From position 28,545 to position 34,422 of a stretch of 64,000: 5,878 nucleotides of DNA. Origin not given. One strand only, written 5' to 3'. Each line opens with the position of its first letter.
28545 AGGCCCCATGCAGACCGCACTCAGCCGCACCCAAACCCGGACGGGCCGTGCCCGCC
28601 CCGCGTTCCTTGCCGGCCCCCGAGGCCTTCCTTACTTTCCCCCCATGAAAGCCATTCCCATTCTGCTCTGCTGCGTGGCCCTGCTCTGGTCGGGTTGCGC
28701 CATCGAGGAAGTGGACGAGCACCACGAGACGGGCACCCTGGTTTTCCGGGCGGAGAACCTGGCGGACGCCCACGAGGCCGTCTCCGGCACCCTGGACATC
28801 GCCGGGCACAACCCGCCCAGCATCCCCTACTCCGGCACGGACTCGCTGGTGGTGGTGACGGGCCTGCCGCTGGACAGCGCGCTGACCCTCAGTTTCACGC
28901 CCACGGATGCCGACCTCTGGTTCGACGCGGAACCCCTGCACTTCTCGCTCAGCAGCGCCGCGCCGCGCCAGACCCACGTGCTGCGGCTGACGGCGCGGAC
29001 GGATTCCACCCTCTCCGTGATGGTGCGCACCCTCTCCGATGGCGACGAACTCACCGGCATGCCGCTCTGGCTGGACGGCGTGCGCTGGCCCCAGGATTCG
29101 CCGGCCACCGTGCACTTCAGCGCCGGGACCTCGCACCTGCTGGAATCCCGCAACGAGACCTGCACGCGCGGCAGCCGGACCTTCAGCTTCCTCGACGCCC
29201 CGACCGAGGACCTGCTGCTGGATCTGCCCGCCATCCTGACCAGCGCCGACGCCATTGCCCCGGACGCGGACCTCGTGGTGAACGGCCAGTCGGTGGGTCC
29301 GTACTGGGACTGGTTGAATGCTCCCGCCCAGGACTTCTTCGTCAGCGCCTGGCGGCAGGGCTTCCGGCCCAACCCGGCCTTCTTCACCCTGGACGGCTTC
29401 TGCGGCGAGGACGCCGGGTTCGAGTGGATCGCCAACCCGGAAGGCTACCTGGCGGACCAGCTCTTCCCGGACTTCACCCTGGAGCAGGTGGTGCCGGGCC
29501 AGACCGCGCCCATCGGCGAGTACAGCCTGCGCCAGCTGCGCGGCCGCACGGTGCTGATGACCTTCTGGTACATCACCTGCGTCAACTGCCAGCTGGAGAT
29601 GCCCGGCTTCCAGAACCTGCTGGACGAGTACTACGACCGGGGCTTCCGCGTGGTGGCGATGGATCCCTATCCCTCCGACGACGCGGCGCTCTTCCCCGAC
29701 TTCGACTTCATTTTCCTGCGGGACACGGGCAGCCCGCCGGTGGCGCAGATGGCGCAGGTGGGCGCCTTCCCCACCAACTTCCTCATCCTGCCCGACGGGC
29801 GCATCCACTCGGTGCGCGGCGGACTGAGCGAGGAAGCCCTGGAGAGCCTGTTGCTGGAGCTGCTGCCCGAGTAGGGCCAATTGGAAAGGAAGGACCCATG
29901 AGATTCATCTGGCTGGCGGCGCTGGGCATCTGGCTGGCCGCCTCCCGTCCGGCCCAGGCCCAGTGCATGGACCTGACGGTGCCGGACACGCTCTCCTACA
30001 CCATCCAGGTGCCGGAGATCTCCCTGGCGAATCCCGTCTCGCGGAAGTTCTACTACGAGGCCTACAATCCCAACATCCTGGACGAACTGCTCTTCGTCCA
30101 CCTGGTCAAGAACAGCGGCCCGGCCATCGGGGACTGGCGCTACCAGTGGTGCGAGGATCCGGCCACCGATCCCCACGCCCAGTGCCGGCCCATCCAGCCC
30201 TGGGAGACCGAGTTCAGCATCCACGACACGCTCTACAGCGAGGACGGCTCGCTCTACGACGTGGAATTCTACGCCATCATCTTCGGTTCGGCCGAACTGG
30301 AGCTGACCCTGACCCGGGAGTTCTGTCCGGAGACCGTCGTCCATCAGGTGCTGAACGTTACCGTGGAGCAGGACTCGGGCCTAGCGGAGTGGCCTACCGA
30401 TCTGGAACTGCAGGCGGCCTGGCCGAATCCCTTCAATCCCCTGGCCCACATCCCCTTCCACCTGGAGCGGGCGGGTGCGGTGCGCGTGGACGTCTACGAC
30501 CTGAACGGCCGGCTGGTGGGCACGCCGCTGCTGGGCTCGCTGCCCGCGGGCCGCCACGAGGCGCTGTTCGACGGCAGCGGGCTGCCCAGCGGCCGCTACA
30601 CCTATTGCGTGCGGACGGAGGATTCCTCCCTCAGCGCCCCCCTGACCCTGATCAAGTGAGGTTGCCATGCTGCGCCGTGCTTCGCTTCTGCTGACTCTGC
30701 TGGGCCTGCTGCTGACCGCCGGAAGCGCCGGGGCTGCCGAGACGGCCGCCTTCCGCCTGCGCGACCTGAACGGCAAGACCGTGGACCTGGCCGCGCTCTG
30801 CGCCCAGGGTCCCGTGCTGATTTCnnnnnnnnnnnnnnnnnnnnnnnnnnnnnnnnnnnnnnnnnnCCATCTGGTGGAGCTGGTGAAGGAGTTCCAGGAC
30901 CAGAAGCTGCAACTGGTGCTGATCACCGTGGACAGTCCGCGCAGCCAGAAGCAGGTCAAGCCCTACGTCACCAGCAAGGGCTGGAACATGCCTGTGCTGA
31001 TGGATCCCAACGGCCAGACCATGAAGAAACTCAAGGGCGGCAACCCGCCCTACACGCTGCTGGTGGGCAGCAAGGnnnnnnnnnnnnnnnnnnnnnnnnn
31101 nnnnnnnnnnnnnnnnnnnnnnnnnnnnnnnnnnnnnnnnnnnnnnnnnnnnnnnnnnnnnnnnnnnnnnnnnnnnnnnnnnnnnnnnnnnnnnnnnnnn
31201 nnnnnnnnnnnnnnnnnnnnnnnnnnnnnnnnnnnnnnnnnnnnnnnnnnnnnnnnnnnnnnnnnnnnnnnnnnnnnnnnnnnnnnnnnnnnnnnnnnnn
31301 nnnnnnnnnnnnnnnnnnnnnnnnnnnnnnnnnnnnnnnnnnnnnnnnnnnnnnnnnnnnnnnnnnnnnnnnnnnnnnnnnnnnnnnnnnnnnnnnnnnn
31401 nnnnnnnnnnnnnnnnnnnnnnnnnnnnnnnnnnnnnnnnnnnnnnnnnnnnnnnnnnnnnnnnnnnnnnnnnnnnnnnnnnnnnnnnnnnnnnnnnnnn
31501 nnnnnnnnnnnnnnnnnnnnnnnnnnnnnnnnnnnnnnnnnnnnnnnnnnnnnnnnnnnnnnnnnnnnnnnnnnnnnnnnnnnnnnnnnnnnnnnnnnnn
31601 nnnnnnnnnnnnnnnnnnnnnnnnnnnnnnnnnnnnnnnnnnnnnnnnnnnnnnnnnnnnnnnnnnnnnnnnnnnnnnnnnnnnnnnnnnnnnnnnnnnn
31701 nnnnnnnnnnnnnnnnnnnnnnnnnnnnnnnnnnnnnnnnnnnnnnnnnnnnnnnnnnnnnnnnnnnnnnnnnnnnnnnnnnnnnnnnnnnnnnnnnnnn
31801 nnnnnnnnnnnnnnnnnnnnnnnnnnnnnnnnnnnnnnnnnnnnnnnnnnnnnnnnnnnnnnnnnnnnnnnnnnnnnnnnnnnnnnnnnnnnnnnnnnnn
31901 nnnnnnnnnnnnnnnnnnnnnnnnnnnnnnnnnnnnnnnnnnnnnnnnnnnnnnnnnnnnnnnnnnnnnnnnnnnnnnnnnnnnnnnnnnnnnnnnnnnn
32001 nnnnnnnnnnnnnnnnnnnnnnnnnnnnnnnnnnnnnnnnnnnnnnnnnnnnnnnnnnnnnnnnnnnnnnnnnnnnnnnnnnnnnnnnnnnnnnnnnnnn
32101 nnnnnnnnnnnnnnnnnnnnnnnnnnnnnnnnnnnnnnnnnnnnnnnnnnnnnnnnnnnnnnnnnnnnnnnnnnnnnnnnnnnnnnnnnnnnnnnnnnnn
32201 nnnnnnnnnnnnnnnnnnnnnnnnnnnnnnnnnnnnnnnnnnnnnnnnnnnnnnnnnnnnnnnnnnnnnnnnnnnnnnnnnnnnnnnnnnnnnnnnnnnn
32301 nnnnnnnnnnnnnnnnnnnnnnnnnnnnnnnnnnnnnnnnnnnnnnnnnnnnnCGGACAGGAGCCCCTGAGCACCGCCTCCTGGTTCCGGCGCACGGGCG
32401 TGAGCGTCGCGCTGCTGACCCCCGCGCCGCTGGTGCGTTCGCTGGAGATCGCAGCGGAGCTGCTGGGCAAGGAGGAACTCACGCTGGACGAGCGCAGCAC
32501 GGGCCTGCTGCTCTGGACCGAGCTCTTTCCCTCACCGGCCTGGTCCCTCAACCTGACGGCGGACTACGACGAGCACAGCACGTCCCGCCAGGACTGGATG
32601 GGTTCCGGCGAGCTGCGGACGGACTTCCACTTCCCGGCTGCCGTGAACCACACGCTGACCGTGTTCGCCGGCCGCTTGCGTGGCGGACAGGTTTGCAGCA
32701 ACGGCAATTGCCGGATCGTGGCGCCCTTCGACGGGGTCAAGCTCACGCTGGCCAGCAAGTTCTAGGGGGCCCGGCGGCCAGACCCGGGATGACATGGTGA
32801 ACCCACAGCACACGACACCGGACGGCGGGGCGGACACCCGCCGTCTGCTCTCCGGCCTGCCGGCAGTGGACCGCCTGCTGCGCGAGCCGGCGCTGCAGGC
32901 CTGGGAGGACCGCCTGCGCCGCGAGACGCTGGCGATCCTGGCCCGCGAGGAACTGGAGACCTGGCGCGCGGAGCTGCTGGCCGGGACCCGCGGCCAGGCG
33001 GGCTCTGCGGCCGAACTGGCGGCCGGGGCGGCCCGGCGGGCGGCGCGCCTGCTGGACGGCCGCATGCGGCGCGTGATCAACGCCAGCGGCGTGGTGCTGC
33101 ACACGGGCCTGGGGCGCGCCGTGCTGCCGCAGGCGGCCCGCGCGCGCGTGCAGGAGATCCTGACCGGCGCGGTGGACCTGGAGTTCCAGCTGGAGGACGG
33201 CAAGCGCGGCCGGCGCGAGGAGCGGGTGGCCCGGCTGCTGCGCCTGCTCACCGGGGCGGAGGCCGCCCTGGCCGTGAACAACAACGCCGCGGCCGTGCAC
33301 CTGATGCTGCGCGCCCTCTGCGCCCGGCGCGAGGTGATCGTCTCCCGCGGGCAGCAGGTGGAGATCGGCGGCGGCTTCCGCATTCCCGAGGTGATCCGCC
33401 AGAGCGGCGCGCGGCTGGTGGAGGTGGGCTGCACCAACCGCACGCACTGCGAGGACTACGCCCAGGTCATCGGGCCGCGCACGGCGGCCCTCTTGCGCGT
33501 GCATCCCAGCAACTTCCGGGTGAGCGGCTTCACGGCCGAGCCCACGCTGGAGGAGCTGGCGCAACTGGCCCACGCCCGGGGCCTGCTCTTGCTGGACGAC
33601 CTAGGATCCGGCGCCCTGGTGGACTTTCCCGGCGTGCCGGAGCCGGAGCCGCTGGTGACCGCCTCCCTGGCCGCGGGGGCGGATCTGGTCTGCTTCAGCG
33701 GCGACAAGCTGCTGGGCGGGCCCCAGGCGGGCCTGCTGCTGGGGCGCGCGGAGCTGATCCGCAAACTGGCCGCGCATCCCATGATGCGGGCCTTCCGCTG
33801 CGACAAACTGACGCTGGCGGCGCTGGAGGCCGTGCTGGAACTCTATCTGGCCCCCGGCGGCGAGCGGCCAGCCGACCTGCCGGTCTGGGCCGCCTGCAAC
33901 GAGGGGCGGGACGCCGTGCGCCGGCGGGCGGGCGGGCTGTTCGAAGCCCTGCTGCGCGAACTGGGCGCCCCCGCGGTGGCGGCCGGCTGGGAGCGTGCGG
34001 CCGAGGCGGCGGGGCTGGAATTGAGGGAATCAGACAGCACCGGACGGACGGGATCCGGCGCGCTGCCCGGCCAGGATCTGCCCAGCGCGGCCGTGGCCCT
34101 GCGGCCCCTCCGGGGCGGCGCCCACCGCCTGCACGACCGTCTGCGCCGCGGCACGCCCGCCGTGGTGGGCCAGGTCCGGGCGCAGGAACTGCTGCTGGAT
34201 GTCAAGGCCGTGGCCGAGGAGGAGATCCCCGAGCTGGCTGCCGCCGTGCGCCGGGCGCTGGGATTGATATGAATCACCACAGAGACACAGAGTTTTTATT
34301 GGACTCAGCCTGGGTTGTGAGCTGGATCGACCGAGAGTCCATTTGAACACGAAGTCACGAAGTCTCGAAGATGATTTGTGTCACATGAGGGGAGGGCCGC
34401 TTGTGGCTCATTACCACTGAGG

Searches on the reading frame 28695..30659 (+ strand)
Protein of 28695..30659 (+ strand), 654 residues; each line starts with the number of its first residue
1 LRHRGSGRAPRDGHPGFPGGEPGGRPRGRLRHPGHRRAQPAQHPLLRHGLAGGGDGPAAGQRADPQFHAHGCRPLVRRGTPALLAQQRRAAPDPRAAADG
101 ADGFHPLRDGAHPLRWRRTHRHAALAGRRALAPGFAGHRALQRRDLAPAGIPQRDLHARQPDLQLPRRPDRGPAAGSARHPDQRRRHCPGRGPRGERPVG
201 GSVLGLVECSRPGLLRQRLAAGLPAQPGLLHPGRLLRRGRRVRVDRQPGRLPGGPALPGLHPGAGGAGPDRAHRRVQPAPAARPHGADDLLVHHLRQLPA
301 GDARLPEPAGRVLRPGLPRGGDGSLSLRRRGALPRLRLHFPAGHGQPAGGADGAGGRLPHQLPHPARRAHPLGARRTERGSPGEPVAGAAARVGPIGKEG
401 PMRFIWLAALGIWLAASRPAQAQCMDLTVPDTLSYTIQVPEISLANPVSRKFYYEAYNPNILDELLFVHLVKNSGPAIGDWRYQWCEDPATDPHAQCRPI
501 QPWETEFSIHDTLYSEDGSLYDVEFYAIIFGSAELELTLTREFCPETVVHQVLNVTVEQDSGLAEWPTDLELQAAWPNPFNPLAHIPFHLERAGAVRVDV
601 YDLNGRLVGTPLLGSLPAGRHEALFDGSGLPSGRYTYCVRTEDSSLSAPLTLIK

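Call 55: search_protein_families(library=pfam, proteins=[window:28695-30659:+], max_evalue=0.001)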
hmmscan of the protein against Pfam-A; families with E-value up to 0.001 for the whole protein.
window:28695-30659:+ (654 aa): 2 families
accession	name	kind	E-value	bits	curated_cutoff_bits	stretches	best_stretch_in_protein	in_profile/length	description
PF13860.13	FlgD_ig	-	7.3e-05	23.1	27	1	592-642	21-76/79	FlgD Ig-like domain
PF18962.6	Por_Secre_tail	-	0.00015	22.5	27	1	576-645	2-68/75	Secretion system C-terminal sorting domain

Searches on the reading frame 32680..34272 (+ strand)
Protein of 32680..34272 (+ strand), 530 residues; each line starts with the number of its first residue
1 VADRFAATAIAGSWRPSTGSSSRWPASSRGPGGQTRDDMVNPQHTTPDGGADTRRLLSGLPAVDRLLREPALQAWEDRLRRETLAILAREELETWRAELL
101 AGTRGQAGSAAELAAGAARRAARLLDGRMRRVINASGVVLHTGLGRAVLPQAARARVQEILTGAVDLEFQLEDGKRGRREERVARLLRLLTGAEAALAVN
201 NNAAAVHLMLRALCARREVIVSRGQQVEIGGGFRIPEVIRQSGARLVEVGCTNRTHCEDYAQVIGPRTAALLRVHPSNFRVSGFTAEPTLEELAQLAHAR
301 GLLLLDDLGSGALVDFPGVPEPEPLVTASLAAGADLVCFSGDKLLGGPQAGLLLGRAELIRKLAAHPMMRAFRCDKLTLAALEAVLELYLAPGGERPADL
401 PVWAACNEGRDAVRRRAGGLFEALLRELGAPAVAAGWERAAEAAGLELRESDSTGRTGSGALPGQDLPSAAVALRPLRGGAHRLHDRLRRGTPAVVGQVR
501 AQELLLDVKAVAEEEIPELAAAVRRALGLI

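Call 55: search_protein_families(library=pfam, proteins=[window:32680-34272:+], max_evalue=0.001)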
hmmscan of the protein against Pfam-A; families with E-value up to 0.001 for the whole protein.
window:32680-34272:+ (530 aa): 5 families
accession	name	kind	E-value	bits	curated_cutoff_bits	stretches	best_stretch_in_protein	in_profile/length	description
PF03841.19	SelA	-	2.3e-120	402.4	22.8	1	132-511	1-366/367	L-seryl-tRNA selenium transferase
PF01041.23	DegT_DnrJ_EryC1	-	6.9e-06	26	19.8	1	175-308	21-146/360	DegT/DnrJ/EryC1/StrS aminotransferase family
PF12390.13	Se-cys_synth_N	-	4.3e-05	24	22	1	57-96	1-40/40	Selenocysteine synthase N terminal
PF00266.25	Aminotran_5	-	0.00039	19.9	21.5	0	203-363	76-221/371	Aminotransferase class-V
PF01053.26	Cys_Met_Meta_PP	-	0.00061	18.9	27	0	184-349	58-204/381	Cys/Met metabolism PLP-dependent enzyme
